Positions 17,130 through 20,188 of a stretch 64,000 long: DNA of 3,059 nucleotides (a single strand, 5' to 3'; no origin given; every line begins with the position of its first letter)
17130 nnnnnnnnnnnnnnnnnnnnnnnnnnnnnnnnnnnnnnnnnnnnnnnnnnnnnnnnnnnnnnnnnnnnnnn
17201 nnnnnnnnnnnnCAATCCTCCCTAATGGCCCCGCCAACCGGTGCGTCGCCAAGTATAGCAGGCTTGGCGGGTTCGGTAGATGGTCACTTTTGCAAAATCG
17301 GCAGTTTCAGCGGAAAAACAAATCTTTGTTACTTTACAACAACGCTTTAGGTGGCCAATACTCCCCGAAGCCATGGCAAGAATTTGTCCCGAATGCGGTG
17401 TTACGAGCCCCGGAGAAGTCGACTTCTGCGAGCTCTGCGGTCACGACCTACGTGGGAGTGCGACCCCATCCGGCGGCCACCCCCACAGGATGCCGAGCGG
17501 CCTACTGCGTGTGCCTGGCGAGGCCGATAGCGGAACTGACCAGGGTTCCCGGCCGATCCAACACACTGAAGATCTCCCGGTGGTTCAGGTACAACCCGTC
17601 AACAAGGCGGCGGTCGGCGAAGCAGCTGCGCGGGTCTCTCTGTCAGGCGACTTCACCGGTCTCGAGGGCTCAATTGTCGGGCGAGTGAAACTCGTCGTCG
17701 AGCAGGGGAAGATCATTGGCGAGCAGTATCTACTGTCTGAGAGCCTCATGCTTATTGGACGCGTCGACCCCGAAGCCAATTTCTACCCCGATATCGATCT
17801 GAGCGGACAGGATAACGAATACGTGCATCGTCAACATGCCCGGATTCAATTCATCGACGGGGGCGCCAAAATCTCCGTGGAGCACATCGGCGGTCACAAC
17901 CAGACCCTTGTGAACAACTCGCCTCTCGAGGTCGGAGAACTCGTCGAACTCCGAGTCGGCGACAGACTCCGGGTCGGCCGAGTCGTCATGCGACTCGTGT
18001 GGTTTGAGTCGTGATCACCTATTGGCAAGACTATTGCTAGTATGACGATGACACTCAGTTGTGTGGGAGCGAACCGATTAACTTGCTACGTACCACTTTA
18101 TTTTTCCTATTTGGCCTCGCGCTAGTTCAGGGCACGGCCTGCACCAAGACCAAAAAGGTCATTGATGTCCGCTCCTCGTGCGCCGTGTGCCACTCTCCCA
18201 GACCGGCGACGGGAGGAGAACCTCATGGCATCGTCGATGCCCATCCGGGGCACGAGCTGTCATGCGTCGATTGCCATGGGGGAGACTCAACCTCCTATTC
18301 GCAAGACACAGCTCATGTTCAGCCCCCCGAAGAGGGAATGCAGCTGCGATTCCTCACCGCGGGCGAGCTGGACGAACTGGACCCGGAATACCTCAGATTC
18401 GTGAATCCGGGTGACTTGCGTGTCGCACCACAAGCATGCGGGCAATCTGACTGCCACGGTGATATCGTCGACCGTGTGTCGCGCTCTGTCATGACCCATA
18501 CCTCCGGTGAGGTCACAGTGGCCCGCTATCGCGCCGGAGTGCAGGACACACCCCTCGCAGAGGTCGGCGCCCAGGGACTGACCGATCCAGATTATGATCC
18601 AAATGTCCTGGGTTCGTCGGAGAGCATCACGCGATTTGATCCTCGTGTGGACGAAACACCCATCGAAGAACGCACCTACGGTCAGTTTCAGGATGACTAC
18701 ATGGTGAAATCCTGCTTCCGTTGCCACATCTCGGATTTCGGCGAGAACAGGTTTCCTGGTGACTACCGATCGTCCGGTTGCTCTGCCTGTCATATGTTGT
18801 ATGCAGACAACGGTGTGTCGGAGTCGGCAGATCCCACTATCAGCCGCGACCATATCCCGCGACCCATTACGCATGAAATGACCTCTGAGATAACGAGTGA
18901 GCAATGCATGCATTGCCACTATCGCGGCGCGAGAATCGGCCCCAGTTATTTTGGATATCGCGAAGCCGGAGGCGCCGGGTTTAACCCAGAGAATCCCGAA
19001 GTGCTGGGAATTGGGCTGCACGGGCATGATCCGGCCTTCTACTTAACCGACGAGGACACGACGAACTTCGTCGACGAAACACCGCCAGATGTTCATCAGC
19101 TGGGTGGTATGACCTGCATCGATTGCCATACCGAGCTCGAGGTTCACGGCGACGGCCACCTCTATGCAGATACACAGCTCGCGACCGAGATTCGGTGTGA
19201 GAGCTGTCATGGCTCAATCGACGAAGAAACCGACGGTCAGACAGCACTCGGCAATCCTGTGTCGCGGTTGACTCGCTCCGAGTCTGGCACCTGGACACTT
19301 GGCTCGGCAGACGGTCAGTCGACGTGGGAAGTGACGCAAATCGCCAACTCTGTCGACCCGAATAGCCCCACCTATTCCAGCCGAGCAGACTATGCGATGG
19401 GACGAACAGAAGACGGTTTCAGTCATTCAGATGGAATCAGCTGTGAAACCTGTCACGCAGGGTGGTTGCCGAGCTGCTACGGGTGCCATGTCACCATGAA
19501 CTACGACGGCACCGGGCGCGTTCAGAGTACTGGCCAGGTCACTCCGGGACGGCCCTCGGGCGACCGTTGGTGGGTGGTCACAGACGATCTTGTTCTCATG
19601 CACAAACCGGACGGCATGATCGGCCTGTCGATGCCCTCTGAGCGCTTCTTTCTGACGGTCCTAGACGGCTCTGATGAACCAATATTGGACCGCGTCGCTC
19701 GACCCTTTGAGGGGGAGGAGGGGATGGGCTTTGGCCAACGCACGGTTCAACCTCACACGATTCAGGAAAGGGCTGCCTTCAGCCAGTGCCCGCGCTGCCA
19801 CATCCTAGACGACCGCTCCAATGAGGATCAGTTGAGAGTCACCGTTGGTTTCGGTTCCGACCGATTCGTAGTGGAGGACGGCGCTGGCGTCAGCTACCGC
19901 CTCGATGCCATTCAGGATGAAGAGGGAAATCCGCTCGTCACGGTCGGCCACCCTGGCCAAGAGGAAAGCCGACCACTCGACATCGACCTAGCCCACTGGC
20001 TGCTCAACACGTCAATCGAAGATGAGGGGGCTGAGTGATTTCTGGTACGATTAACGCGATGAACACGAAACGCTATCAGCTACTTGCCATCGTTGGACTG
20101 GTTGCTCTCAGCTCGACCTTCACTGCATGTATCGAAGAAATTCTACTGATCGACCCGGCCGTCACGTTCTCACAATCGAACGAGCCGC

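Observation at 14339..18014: ClpV/ClpA-like double AAA+ ATPase with a roughly 360-aa N-region next to an FHA/zinc-ribbon protein, near the STAND kinase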

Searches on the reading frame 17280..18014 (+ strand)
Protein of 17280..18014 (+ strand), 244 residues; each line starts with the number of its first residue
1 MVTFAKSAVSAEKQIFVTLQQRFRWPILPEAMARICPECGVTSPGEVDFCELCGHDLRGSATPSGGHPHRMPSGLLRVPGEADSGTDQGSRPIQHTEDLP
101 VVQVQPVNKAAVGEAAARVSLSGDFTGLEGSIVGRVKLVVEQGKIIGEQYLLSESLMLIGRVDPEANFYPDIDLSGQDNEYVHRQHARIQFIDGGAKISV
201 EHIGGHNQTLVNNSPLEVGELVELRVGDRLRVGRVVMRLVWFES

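Call 6: search_protein_families(library=pfam, proteins=[window:17280-18014:+], max_evalue=0.01)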
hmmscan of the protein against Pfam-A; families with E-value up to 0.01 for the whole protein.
window:17280-18014:+ (244 aa): 5 families
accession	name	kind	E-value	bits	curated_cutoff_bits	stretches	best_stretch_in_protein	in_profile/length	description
PF00498.31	FHA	-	5.4e-09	36.8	20.7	1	159-233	3-67/67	FHA domain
PF16697.10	Yop-YscD_cpl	-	2.8e-06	27.9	33.2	1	142-240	4-91/94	Inner membrane component of T3SS, cytoplasmic domain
PF24460.1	DUF7575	-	0.0047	16.7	28.5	1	36-57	6-27/28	Domain of unknown function (DUF7575)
PF12773.13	DZR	-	0.0057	17.2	27.3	1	36-58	1-23/45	Double zinc ribbon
PF13240.11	Zn_Ribbon_1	-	0.0082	16.4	25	0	36-57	2-23/23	zinc-ribbon domain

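Call 7: search_protein_families(library=ncbifam, proteins=[window:17280-18014:+], max_evalue=0.01)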
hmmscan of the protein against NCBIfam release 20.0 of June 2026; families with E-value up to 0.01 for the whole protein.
window:17280-18014:+ (244 aa): 3 families
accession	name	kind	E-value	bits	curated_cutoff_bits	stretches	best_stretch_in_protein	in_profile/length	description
NF049868.1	FhaB_Rv0019c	equivalog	3.7e-08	33.6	125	1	135-239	66-158/158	FHA domain-containing protein FhaB/FipA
NF041660.2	oxygluDhInhib_OdhI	equivalog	5.9e-07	29.4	200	1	127-242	28-128/130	oxoglutarate dehydrogenase inhibitor Odhl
TIGR03354.1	VI_FHA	hypoth_equivalog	0.00047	20.1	120.25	1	176-238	38-100/420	type VI secretion system-associated FHA domain protein TagH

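Call 40: find_homologous_proteins(query=window:17373-18014:+, max_evalue=0.00001)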
Query window:17373-18014:+ (213 aa): 48 proteins with E <= 0.00001 among 1327 candidates.
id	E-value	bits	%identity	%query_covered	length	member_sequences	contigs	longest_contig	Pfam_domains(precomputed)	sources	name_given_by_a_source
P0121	7.6e-137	472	100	100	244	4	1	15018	PF00498.32,PF16697.11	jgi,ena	-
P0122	2.4e-73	265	59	100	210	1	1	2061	PF00498.32,PF16697.11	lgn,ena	-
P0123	1.8e-72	262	62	100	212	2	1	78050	PF00498.32,PF16697.11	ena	-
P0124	5.0e-71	257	58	98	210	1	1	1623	PF00498.32,PF16697.11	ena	-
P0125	3.1e-69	251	60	93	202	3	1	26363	PF00498.32,PF16697.11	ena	-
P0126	1.5e-55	207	52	99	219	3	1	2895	PF00498.32,PF16697.11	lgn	-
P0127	3.3e-54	202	50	98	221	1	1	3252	PF00498.32,PF16697.11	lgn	-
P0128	3.1e-48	183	43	98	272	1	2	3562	PF00498.32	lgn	-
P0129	3.1e-46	176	47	98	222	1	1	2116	PF00498.32,PF16697.11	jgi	jgi:hypothetical protein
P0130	4.5e-46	176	58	65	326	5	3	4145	PF00498.32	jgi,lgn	jgi:hypothetical protein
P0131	7.9e-46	175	57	78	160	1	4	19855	PF00498.32,PF16697.11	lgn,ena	-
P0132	2.1e-45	173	44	96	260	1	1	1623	PF00498.32,PF16697.11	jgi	jgi:hypothetical protein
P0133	1.1e-42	165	49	96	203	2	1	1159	PF00498.32,PF16697.11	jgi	jgi:hypothetical protein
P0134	5.3e-42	162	41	96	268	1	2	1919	PF00498.32,PF16697.11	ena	-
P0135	2.4e-32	131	53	50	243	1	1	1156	PF12172.15,PF13240.12,PF00498.32,PF12773.14,PF24463.2,PF16697.11,PF13248.12,PF08271.18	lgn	-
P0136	2.0e-31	128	39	96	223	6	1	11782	PF00498.32,PF16697.11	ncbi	-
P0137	2.6e-29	121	38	96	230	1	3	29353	PF00498.32,PF16697.11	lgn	-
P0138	3.0e-29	121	52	57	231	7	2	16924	PF00498.32,PF16697.11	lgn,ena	-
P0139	1.3e-28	119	39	97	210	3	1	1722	PF00498.32,PF16697.11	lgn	-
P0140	2.4e-28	118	48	62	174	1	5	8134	PF00498.32,PF16697.11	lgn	-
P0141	6.4e-28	116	37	97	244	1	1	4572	PF13240.12,PF00498.32,PF16697.11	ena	-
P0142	3.1e-27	114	37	96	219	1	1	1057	PF00498.32,PF16697.11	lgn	-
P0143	5.3e-27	113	37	96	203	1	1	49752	PF00498.32,PF16697.11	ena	-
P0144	5.7e-27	113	39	90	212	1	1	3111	PF00498.32,PF16697.11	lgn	-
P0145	1.6e-26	112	53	50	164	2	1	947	PF00498.32,PF16697.11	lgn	-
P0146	2.2e-26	111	35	96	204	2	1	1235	PF00498.32,PF16697.11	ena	-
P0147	5.3e-26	110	53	52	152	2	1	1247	PF00498.32,PF16697.11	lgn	-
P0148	5.5e-26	110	37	96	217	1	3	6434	PF00498.32,PF16697.11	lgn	-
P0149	3.4e-25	107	36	96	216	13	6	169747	PF00498.32,PF16697.11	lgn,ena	-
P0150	3.9e-25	107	36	96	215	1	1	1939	PF13240.12,PF00498.32,PF16697.11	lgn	-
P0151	5.0e-25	107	50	51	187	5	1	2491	PF00498.32,PF16697.11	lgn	-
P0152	1.6e-24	105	40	75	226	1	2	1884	PF00498.32,PF16697.11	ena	-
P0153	2.8e-24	104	50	50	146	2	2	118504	PF00498.32,PF16697.11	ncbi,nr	ncbi:MAG: FHA domain-containing protein [Myxococcales bacterium]|nr:FHA domain-containing protein [M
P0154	3.0e-24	104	37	96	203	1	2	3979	PF00498.32,PF16697.11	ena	-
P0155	3.7e-24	104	37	96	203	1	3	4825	PF00498.32,PF16697.11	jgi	jgi:hypothetical protein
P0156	6.7e-24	103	50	50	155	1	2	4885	PF00498.32,PF16697.11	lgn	-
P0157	7.2e-24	103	33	96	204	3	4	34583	PF00498.32,PF16697.11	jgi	jgi:hypothetical protein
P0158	8.8e-24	103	37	96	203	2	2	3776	PF00498.32,PF16697.11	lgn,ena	-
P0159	1.1e-23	102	35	96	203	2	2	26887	PF00498.32,PF16697.11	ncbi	-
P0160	3.1e-23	101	36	96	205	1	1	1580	PF00498.32,PF16697.11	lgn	-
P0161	3.5e-23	101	36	96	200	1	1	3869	PF00498.32,PF16697.11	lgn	-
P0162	7.0e-23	100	50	50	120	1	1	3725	PF00498.32,PF16697.11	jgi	-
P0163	8.6e-23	99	47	52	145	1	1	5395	PF00498.32,PF16697.11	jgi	jgi:pSer/pThr/pTyr-binding forkhead associated (FHA) protein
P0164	1.1e-22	99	49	52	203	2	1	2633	PF00498.32,PF16697.11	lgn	-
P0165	5.1e-22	97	32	92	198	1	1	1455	PF00498.32,PF16697.11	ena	-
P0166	5.9e-22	97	49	50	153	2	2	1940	PF00498.32,PF16697.11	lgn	-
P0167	6.0e-22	97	48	48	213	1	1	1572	PF13240.12,PF00498.32,PF16697.11,PF13248.12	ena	-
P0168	9.9e-22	96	35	96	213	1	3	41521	PF13240.12,PF00498.32,PF16697.11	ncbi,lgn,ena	-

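Call 41: find_encoding_contigs(protein=P0153, flank=10000, max_places=1)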
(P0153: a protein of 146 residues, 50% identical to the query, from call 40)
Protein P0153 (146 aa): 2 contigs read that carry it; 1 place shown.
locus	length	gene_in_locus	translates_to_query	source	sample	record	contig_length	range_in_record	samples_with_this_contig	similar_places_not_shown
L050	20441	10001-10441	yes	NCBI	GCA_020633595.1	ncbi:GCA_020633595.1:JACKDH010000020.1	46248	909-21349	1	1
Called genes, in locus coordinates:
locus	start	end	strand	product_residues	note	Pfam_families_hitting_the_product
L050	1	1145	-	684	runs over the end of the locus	PF24096:DUF7379, PF07819:PGAP1 (faint), PF24096:DUF7379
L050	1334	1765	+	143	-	PF02657:SufE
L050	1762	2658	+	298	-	PF12146:Hydrolase_4 (weak), PF00561:Abhydrolase_1 (weak), PF12697:Abhydrolase_6 (weak)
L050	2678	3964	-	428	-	PF00285:Citrate_synt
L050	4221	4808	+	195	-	-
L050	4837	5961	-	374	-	-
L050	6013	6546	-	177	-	-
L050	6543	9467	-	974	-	-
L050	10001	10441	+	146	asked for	PF16697:Yop-YscD_cpl (weak), PF00498:FHA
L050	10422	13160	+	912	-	PF00069:Pkinase, PF07714:PK_Tyr_Ser-Thr, PF14531:Kinase-like (weak), PF03781:FGE-sulfatase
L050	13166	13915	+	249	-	PF00849:PseudoU_synth_2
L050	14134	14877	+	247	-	PF13646:HEAT_2 (faint)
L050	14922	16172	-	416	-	PF07787:TMEM43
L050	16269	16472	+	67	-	-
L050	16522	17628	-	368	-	-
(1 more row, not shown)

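Call 42: find_encoding_contigs(protein=P0149, flank=10000, max_places=1)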
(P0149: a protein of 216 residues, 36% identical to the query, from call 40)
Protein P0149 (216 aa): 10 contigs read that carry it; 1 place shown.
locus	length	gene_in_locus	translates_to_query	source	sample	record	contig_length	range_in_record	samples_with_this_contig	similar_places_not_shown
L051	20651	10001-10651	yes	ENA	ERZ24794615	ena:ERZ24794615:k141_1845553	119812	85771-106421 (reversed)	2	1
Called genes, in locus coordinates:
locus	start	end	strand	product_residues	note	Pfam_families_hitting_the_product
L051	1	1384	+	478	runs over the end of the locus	PF19295:SufBD_N, PF01458:SUFBD_core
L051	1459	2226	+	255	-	PF00005:ABC_tran, PF02463:SMC_N (faint)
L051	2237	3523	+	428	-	PF19295:SufBD_N (faint), PF01458:SUFBD_core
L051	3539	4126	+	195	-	PF08712:Nfu_N, PF01106:NifU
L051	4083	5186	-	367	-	-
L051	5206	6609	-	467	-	PF01336:tRNA_anti-codon, PF00152:tRNA-synt_2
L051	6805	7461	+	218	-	-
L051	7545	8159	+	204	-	PF00081:Sod_Fe_N, PF02777:Sod_Fe_C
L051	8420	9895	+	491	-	-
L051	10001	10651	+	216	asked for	PF16697:Yop-YscD_cpl (weak), PF00498:FHA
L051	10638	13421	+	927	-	PF00069:Pkinase, PF07714:PK_Tyr_Ser-Thr, PF03781:FGE-sulfatase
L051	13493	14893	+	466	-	PF13522:GATase_6, PF13537:GATase_7, PF00156:Pribosyltran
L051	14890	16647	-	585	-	PF00413:Peptidase_M10 (weak)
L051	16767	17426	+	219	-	PF00849:PseudoU_synth_2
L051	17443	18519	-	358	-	PF00579:tRNA-synt_1b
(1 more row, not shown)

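Call 43: find_encoding_contigs(protein=P0143, flank=10000, max_places=1)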
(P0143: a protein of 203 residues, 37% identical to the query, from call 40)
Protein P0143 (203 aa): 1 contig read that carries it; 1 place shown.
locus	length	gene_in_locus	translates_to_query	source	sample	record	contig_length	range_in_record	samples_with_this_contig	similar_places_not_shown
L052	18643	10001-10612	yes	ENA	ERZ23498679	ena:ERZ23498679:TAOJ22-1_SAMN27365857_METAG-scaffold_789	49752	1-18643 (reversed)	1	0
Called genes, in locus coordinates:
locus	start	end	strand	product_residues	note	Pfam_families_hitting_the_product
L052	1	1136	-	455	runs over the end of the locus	PF05496:RuvB_N, PF13191:AAA_16 (faint), PF13401:AAA_22 (faint), PF00004:AAA, PF07728:AAA_5 (faint), PF16193:AAA_assoc_2, PF12002:MgsA_C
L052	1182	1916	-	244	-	-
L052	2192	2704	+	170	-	PF00929:RNase_T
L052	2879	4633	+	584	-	-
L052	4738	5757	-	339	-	PF03781:FGE-sulfatase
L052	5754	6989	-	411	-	-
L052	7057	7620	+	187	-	PF00583:Acetyltransf_1, PF13508:Acetyltransf_7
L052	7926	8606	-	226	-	PF01551:Peptidase_M23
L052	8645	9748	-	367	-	-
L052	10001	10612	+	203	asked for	PF16697:Yop-YscD_cpl (weak), PF00498:FHA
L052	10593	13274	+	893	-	PF00069:Pkinase, PF07714:PK_Tyr_Ser-Thr, PF03781:FGE-sulfatase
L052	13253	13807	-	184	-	PF13302:Acetyltransf_3, PF00583:Acetyltransf_1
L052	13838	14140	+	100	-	PF01165:Ribosomal_S21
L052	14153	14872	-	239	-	PF03099:BPL_LplA_LipB, PF02237:BPL_C (weak)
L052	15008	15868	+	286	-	PF02749:QRPTase_N, PF01729:QRPTase_C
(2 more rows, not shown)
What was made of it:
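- More distant FHA homologues overlap the start of the kinase gene that follows them, so the FHA family is kinase-linked (calls 41-43).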

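Call 81: find_encoding_contigs(protein=P0130, flank=5000, max_places=2)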
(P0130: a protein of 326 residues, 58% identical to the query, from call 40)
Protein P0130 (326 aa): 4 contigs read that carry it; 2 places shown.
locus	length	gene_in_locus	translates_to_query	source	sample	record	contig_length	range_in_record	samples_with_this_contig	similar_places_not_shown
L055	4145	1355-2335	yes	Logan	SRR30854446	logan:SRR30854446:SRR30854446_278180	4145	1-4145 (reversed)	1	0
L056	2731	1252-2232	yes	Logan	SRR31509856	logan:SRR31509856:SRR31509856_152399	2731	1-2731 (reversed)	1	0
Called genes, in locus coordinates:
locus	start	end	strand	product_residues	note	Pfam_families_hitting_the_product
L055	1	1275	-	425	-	?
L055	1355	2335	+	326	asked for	PF00498:FHA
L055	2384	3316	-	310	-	PF02729:OTCace_N, PF00185:OTCace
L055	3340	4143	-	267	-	?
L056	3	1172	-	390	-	?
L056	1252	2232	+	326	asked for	PF00498:FHA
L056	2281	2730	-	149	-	?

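Call 82: find_encoding_contigs(protein=P0127, flank=5000, max_places=2)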
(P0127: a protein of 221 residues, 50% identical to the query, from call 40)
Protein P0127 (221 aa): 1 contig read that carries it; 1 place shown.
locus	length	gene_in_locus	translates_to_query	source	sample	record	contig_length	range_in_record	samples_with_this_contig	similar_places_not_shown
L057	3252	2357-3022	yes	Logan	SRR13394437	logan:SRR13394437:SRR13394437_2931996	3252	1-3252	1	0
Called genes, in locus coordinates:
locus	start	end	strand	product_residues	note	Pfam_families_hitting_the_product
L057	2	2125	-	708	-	?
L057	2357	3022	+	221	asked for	PF16697:Yop-YscD_cpl (weak), PF00498:FHA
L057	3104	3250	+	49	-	?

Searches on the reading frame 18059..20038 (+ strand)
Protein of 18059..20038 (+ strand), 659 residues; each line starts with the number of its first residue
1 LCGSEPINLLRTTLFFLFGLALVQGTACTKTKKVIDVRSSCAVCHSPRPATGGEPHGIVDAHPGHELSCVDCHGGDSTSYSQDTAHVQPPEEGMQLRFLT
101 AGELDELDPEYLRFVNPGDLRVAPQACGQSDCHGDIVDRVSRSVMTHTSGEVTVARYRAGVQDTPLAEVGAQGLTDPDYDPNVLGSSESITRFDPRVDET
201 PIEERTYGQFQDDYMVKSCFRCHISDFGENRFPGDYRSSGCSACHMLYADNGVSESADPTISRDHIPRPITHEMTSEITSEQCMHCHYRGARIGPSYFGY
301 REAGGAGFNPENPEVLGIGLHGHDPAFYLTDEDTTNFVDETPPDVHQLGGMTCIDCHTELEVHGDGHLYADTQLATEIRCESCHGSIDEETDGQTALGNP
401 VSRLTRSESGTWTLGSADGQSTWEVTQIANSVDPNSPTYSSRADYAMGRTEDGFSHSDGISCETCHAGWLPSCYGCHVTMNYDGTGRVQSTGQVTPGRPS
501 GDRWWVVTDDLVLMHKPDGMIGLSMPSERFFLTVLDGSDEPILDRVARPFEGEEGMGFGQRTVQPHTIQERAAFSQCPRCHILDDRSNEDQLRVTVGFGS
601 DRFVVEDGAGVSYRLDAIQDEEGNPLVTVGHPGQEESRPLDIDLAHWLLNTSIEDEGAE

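Call 6: search_protein_families(library=pfam, proteins=[window:18059-20038:+], max_evalue=0.01)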
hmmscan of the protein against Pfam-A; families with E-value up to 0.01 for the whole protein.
window:18059-20038:+ (659 aa): 4 families
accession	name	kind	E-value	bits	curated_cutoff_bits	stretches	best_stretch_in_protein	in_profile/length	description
PF13435.11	Cytochrome_C554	-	1.4e-07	32.7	20.8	1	351-385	49-84/84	Cytochrome c554 and c-prime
PF14522.11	Cytochrome_C7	-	4.3e-06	26.9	24.8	2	346-387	8-51/67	Cytochrome c7 and related cytochrome c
PF14537.11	Cytochrom_c3_2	-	8.2e-05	23.4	25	0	346-392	2-41/79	Cytochrome c3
PF02085.21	Cytochrom_CIII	-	0.0085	16.9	22.9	0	26-78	34-87/101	Class III cytochrome C family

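Call 7: search_protein_families(library=ncbifam, proteins=[window:18059-20038:+], max_evalue=0.01)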
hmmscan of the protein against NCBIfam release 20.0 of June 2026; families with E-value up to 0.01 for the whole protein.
window:18059-20038:+ (659 aa): 5 families
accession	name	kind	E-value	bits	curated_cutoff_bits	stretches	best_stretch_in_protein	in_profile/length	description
NF040943.1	cytoc3_ExtM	equivalog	1.9e-42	145.4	800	1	116-581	64-501/599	selenite/tellurite reduction operon c-type cytochrome ExtM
NF040967.1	cytc_ExtN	equivalog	0.00075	18.4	200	0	342-361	173-192/415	selenite/tellurite reduction operon c-type cytochrome ExtN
NF040968.1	FeS_ExtO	equivalog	0.00091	18.1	200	0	342-360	173-191/416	selenite/tellurite reduction operon b-type cytochrome iron-sulfur cluster-binding subunit ExtO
NF045713.1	CxxCH_16_HmcA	equivalog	0.0013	17.4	400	1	216-480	111-328/541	sulfate respiration complex hexadecaheme cytochrome HmcA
TIGR03507.1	decahem_SO1788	subfamily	0.0022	16.5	209.3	0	216-294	243-309/672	OmcA/MtrC family decaheme c-type cytochrome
